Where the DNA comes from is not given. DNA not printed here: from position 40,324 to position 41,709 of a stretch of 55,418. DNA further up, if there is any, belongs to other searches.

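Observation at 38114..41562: Two paralogous exported alpha/beta-hydrolase-fold proteins bracket sqs inside the hopanoid locus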

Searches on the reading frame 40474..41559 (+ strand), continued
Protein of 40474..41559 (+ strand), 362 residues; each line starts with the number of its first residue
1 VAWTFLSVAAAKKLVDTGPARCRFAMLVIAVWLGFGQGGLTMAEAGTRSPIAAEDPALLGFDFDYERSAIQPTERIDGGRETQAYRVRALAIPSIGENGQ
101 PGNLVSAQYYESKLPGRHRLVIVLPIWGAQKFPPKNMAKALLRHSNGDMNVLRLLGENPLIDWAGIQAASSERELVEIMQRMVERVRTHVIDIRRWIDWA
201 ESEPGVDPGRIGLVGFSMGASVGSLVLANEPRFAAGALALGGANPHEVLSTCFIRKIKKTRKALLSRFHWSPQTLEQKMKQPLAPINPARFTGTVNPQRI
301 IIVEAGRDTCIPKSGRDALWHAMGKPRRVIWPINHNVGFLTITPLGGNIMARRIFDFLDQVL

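Call 28: fold_search(model_id=the predicted structure, library=pdb)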
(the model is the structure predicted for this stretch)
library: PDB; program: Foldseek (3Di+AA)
matches with E <= 10: 1678; with E <= 0.001: 1458
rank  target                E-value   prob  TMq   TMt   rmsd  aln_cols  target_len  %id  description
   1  6fkx_B                1.8e-12  1.00  0.55  0.61   5.2       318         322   17  Crystal structure of an acetyl xylan esterase from a desert metagenome (released 2018-02-28)
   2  6fkx_C                2.7e-12  1.00  0.55  0.62   5.1       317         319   17  Crystal structure of an acetyl xylan esterase from a desert metagenome (released 2018-02-28)
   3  6agq_A                6.8e-12  1.00  0.59  0.66   4.5       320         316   13  Acetyl xylan esterase from Paenibacillus sp. R4 (released 2018-10-10)
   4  7qjm_B                7.2e-12  1.00  0.48  0.58   9.5       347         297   16  Crystal structure of an alpha/beta-hydrolase enzyme from Chloroflexus sp. MS-G (202) (released 2022-12-28)
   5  7qjm_A                7.6e-12  1.00  0.46  0.54  11.1       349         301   16  Crystal structure of an alpha/beta-hydrolase enzyme from Chloroflexus sp. MS-G (202) (released 2022-12-28)
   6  3fcy_A                1.1e-11  1.00  0.55  0.62   5.3       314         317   13  Crystal Structure of Acetyl Xylan Esterase 1 from Thermoanaerobacterium sp. JW/SL YS485 (released 2009-11-17)
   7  5gma_B                1.2e-11  1.00  0.55  0.61   4.9       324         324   16  Crystal structure of the P228A variant of Thermotoga maritima acetyl esterase (released 2017-06-21)
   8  6fkx_A                1.7e-11  1.00  0.56  0.62   5.0       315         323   17  Crystal structure of an acetyl xylan esterase from a desert metagenome (released 2018-02-28)
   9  3m81_E                2.0e-11  1.00  0.53  0.59   5.5       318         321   15  Crystal structure of Acetyl xylan esterase (TM0077) from THERMOTOGA MARITIMA at 2.50 A resolution (native apo structur (released 2010-04-21)
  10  3m81_A                2.1e-11  1.00  0.55  0.60   5.3       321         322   15  Crystal structure of Acetyl xylan esterase (TM0077) from THERMOTOGA MARITIMA at 2.50 A resolution (native apo structur (released 2010-04-21)
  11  3m83_D                2.1e-11  1.00  0.51  0.57   5.4       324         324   14  Crystal structure of Acetyl xylan esterase (TM0077) from THERMOTOGA MARITIMA at 2.12 A resolution (paraoxon inhibitor  (released 2010-05-12)
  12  3fyt_L                2.7e-11  1.00  0.61  0.69   4.0       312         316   14  Crystal structure of Bacillus pumilus acetyl xylan esterase S181A mutant in complex with beta-D-xylopyranose (released 2010-01-26)
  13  3fvt_C                2.7e-11  1.00  0.61  0.69   4.0       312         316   14  Crystal Structure of Acetyl Xylan Esterase from Bacillus pumilus, monoclinic crystal form II (released 2010-01-05)
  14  3fvr_I                3.2e-11  1.00  0.60  0.67   4.2       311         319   15  Crystal Structure of Acetyl Xylan Esterase from Bacillus pumilus, monoclinic crystal form I (released 2010-01-05)
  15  3fvr_B                3.4e-11  1.00  0.60  0.68   4.2       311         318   15  Crystal Structure of Acetyl Xylan Esterase from Bacillus pumilus, monoclinic crystal form I (released 2010-01-05)
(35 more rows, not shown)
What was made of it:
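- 40474..41562 (+): ABH2: the divergent paralogue, 362 aa as listed. The likely true start is the GTG at 40495 (355 aa). Signal peptide cleavage is predicted after AEA (ends at 40608). Key residues: Ser217, Asp308, His335, Cys252, Cys310. Foldseek finds alpha/beta-hydrolases, CE7 esterases best (call 28).
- On alpha/beta-hydrolase fold superfamily: Foldseek probability 1.0 to many alpha/beta-hydrolases (call 28).
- Closest known: CE7 carbohydrate esterases. Same: They are the best structural matches (TM 0.55-0.69, call 28).
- Foldseek probability 1.0 to alpha/beta-hydrolases, best matches CE7 esterases at TM 0.55-0.69 (call 28). The best Foldseek matches are CE7 enzymes at E about 1e-12 and TM up to 0.69 (call 28). 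1458 other alpha/beta-hydrolases also match at E <= 0.001 (call 28).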

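Call 33: find_encoding_contigs(protein=P0007, flank=10000, max_places=3)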
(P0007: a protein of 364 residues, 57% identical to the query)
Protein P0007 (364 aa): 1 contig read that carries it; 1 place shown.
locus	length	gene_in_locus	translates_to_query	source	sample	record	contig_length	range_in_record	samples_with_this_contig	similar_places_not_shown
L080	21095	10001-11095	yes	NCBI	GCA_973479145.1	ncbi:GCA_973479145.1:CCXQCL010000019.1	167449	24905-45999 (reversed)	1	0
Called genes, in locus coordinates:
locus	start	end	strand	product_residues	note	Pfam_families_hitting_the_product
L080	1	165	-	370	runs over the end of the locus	PF00069:Pkinase, PF07714:PK_Tyr_Ser-Thr, PF03109:ABC1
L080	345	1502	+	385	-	PF00926:DHBP_synthase, PF00925:GTP_cyclohydro2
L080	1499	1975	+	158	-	PF00885:DMRL_synthase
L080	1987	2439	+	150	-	PF01029:NusB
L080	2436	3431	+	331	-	PF00586:AIRS, PF02769:AIRS_C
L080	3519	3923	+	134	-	PF04608:PgpA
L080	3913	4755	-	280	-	PF01739:CheR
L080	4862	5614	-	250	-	-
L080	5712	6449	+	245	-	PF13462:Thioredoxin_4 (faint), PF01323:DSBA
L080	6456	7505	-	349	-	PF01137:RTC, PF05189:RTC_insert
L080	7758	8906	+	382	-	PF04551:GcpE, PF26540:GcpE_C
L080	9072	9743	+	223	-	PF02517:Rce1-like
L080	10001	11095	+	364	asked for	PF01738:DLH (weak)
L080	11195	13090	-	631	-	PF13292:DXP_synthase_N, PF02775:TPP_enzyme_C (weak), PF02779:Transket_pyr, PF02780:Transketolase_C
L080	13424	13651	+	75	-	-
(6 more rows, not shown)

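Call 43: search_solved_structures(query=A1, max_evalue=0.01, show_alignments=3)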
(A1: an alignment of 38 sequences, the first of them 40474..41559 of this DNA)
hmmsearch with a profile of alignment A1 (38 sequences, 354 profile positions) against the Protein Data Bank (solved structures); distinct sequences matched with E-value up to 0.01: 10.
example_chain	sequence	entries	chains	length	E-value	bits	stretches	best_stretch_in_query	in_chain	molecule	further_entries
8yzn_A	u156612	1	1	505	1.7e-06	30.4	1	172-233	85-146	Lipase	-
8yzo_A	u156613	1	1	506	1.7e-06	30.4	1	172-233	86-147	Lipase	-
7q4h_A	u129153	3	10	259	6.1e-06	28.6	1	171-300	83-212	Hydrolase_4 domain-containing protein | Serine aminopeptidase S33 domain-containing protein | Prolyl oligopeptidase family protein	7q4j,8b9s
7wwh_A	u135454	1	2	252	1.2e-05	27.5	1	176-296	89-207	Alpha/beta hydrolase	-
8b4u_A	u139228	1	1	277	1.8e-05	27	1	173-222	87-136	Alpha/beta hydrolase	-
9pjb_A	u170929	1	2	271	2.6e-05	26.5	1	173-222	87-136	MHETase MHT043-5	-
9h0z_A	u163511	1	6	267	5.1e-05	25.5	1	172-253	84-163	Serine aminopeptidase S33 domain-containing protein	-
9w30_A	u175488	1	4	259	0.00017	23.8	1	170-302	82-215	Alpha/beta superfamily hydrolase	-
5g59_A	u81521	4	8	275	0.00079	21.6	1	172-208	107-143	ESTERASE | Uncharacterized protein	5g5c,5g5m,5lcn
7qjm_A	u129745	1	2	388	0.0033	19.6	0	173-221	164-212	alpha/beta-hydrolase (202)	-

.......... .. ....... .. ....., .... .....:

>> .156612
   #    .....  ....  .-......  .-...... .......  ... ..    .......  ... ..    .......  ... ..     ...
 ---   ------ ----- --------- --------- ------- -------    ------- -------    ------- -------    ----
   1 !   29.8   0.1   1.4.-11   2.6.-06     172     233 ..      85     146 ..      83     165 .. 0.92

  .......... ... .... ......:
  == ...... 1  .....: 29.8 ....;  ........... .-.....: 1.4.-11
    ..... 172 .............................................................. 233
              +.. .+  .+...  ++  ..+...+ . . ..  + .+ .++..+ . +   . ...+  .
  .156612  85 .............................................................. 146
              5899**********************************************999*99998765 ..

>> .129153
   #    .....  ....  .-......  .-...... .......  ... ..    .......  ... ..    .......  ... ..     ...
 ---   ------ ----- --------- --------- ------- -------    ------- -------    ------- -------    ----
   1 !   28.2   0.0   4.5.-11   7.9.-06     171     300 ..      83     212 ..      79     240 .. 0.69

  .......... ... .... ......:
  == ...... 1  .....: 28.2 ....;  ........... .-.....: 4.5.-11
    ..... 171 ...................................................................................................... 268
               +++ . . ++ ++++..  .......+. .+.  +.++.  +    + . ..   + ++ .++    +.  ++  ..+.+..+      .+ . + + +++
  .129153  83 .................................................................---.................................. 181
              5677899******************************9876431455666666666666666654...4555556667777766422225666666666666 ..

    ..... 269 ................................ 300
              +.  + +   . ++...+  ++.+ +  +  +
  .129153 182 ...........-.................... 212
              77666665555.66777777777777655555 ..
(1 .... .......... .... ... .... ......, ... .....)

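Call 45: find_encoding_contigs(protein=P0002, flank=6000, max_places=2)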
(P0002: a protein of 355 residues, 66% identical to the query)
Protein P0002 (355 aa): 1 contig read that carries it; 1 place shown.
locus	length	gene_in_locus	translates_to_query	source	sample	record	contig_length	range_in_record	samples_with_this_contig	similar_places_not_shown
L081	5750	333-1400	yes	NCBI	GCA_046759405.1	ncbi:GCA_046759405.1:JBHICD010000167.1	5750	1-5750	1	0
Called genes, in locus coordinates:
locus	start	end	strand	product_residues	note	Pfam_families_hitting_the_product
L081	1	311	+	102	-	?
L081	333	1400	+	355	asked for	-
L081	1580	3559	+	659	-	PF00432:Prenyltrans (faint), PF13249:SQHop_cyclase_N, PF09492:Pec_lyase (faint), PF13243:SQHop_cyclase_C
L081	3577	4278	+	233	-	PF01048:PNP_UDP_1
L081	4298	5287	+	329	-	PF01073:3Beta_HSD, PF01370:Epimerase, PF02719:Polysacc_synt_2 (weak), PF04321:RmlD_sub_bind, PF05368:NmrA, PF07993:NAD_binding_4, PF13460:NAD_binding_10, PF16363:GDP_Man_Dehyd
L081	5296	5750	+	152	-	PF11911:DUF3429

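Call 46: find_encoding_contigs(protein=P0008, flank=10000, max_places=2)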
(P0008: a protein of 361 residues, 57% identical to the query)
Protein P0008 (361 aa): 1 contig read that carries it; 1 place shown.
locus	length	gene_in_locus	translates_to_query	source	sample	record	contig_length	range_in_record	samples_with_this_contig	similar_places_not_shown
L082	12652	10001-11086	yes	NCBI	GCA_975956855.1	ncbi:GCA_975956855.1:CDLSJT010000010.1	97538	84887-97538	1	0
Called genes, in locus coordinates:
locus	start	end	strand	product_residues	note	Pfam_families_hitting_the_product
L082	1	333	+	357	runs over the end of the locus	PF00383:dCMP_cyt_deam_1, PF14437:MafB19-deam, PF01872:RibD_C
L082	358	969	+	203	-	PF00677:Lum_binding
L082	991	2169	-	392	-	PF00069:Pkinase, PF07714:PK_Tyr_Ser-Thr, PF03109:ABC1, PF17667:Pkinase_fungal (weak)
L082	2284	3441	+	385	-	PF00926:DHBP_synthase, PF00925:GTP_cyclohydro2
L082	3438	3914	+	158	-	PF00885:DMRL_synthase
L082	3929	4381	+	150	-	PF01029:NusB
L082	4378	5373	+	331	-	PF00586:AIRS, PF02769:AIRS_C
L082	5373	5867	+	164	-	PF04608:PgpA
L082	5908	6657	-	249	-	-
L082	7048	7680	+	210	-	PF01323:DSBA, PF13462:Thioredoxin_4 (faint)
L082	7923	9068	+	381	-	PF04551:GcpE, PF26540:GcpE_C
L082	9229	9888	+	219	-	PF02517:Rce1-like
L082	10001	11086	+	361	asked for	PF01738:DLH, PF07859:Abhydrolase_3 (faint)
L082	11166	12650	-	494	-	?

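Call 53: search_protein_representatives(alignment_id=A1)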
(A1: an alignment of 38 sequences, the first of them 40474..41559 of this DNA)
Query: 38 sequences, 354 profile positions. Proteins with E-value up to 0.001 (for the whole library): 5097; up to 1e-10: 1603; up to 1e-30: 240. The best 150 are listed.
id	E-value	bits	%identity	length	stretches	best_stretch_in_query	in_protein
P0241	1.1e-160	550.8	-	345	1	7-345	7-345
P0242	1.7e-139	481.0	-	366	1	7-349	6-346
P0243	9.2e-135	465.5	-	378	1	7-348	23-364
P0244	5.3e-133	459.7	-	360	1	7-345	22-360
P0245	4.6e-124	430.3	-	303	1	67-348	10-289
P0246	8.2e-123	426.2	-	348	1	6-346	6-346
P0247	3.9e-120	417.3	-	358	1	11-350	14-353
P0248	3.7e-118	410.9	-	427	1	9-349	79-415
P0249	3.2e-115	401.2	-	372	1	9-348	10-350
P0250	4.2e-115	400.8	-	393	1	35-345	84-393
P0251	4.3e-115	400.8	-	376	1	6-345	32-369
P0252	5.9e-115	400.3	-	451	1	7-348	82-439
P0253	2.0e-113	395.3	-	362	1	9-347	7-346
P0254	8.4e-113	393.2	-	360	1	10-349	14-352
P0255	1.2e-112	392.8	-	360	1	9-348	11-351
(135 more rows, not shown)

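Call 55: search_protein_families(library=pfam, proteins=[L052:3281-5425:+, L030:5378-7048:-, L041:4201-5388:+, L030:7053-7886:+, L052:12557-14266:-, L052:14392-15384:-, L030:12620-14389:+, L052:8516-9730:+, L049:11041-12708:-, L038:10960-11508:-], max_evalue=0.001)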
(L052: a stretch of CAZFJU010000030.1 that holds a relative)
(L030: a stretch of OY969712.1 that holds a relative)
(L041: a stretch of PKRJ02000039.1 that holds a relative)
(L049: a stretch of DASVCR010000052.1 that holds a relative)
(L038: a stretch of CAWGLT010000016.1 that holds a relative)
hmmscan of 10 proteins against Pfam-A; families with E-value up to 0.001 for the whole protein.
L052:3281-5425:+ (715 aa): 5 families
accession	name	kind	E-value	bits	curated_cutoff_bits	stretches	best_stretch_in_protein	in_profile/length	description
PF01476.26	LysM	-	3.6e-43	145.7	20.9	3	405-448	1-43/43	LysM domain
PF01464.25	SLT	-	1.6e-22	79.7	21.3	1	175-271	11-109/117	Transglycosylase SLT domain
PF23473.1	LysM3_LYK4_5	-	1e-10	41.9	29.3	1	470-506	5-40/48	LYK4/5 LysM3 domain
PF23446.1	LysM1_NFP_LYK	-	1.7e-05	26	36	0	477-513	17-54/60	NFP/LYK LysM1 domain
PF23577.1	LysM_RLK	-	3.3e-05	24.2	27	0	660-690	5-34/44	LysM domain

L030:5378-7048:- (557 aa): 2 families
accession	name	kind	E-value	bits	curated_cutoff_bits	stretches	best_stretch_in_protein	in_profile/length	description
PF01077.27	NIR_SIR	-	3e-62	209.2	27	2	119-273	1-156/158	Nitrite and sulphite reductase 4Fe-4S domain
PF03460.22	NIR_SIR_ferr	-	2.1e-39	133.5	24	2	52-111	10-69/69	Nitrite/Sulfite reductase ferredoxin-like half domain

L041:4201-5388:+ (396 aa): 0 families

L030:7053-7886:+ (278 aa): 0 families

L052:12557-14266:- (570 aa): 8 families
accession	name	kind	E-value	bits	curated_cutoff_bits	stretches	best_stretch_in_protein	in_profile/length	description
PF01747.23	ATP-sulfurylase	-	2.1e-90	302.2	24.3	1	172-386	2-211/212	ATP-sulfurylase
PF01583.26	APS_kinase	-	8.7e-62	208.1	21.1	1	394-546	1-152/152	Adenylylsulphate kinase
PF14306.12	PUA_2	-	4.1e-56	189.4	27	1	6-162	2-157/159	PUA-like domain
PF13671.12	AAA_33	-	7e-05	23.6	27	1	399-513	3-116/143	AAA domain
PF13238.12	AAA_18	-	0.00016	22.5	29.4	0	398-467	1-66/128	AAA domain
PF20720.3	nSTAND3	-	0.00056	20.1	27.2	1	397-438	19-60/155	Novel STAND NTPase 3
PF01656.29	CbiA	-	0.00078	19.8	25.4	0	401-467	5-68/125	CobQ/CobB/MinD/ParA nucleotide binding domain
PF13555.12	AAA_29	-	0.00097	19.3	27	0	392-420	20-47/61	P-loop containing region of AAA domain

L052:14392-15384:- (331 aa): 1 family
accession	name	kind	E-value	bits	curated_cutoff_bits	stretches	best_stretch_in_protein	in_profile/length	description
PF00698.26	Acyl_transf_1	-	1.2e-34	120.6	32.7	1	14-277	2-264/319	Acyl transferase domain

L030:12620-14389:+ (590 aa): 0 families

L052:8516-9730:+ (405 aa): 2 families
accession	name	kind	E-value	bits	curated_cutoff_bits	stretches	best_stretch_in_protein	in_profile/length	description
PF12704.14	MacB_PCD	-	1.5e-45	156.5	27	1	22-244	2-206/207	MacB-like periplasmic core domain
PF02687.27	FtsX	-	4.6e-21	75.5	25.5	1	285-398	2-120/120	FtsX-like permease C-terminal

L049:11041-12708:- (556 aa): 0 families

L038:10960-11508:- (183 aa): 1 family
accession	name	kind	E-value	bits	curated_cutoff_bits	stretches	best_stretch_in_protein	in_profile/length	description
PF03886.18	ABC_trans_aux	-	3.9e-16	59.5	26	1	34-177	12-161/161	ABC-type transport auxiliary lipoprotein component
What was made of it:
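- A LolC/E-like permease lies directly upstream in group D (call 55).
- Tried and rejected: Lactone chemistry from the FAD-linked oxidase next to ABH in group D: that neighbourhood is otherwise housekeeping (call 55), so this stays speculative.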

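Call 58: find_encoding_contigs(protein=P0001, flank=10000, max_places=4)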
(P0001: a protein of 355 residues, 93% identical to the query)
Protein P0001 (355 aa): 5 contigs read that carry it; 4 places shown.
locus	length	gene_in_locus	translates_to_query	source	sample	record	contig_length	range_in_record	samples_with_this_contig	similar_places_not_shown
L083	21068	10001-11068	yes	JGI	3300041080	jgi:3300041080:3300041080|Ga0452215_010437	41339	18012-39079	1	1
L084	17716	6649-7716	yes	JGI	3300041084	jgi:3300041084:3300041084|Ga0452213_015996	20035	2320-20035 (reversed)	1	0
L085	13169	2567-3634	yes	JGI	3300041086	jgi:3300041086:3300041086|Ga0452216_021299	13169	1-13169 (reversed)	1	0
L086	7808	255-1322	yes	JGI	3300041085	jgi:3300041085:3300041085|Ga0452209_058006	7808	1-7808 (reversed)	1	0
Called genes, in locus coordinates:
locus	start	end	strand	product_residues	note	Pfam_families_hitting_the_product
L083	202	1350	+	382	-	PF04551:GcpE, PF26540:GcpE_C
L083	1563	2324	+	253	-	PF02517:Rce1-like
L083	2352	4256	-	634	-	PF13292:DXP_synthase_N, PF00676:E1_dh (faint), PF02775:TPP_enzyme_C (faint), PF02779:Transket_pyr, PF02780:Transketolase_C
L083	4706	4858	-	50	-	-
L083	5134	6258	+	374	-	PF04055:Radical_SAM, PF11946:DUF3463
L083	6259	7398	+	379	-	PF00535:Glycos_transf_2, PF13641:Glyco_tranf_2_3, PF13506:Glyco_transf_21, PF13632:Glyco_trans_2_3 (weak)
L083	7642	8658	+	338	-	PF01738:DLH, PF02129:Peptidase_S15 (weak)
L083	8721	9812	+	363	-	PF00494:SQS_PSY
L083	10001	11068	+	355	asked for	PF01738:DLH (weak)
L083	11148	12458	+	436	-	PF13249:SQHop_cyclase_N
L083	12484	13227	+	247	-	PF09492:Pec_lyase (faint), PF13243:SQHop_cyclase_C, PF13249:SQHop_cyclase_N (faint)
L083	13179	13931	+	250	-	PF01048:PNP_UDP_1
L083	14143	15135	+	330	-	PF01073:3Beta_HSD, PF01370:Epimerase, PF02719:Polysacc_synt_2, PF04321:RmlD_sub_bind (weak), PF05368:NmrA, PF13460:NAD_binding_10, PF16363:GDP_Man_Dehyd, PF07993:NAD_binding_4, +1 more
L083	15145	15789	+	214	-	PF09997:DUF2238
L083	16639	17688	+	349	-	PF00154:RecA_N, PF08423:Rad51 (weak), PF06745:ATPase (weak), PF27531:MT3502_N (weak), PF01637:ATPase_2 (weak), PF21096:RecA_C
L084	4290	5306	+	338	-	PF01738:DLH, PF02129:Peptidase_S15 (weak)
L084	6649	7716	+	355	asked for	PF01738:DLH (weak)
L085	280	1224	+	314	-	PF01738:DLH, PF02129:Peptidase_S15 (weak)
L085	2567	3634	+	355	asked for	PF01738:DLH (weak)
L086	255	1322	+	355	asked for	PF01738:DLH (weak)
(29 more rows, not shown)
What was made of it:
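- On Pfam DLH (PF01738): On some sibling contigs the hit is flagged 'weak' (call 58).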
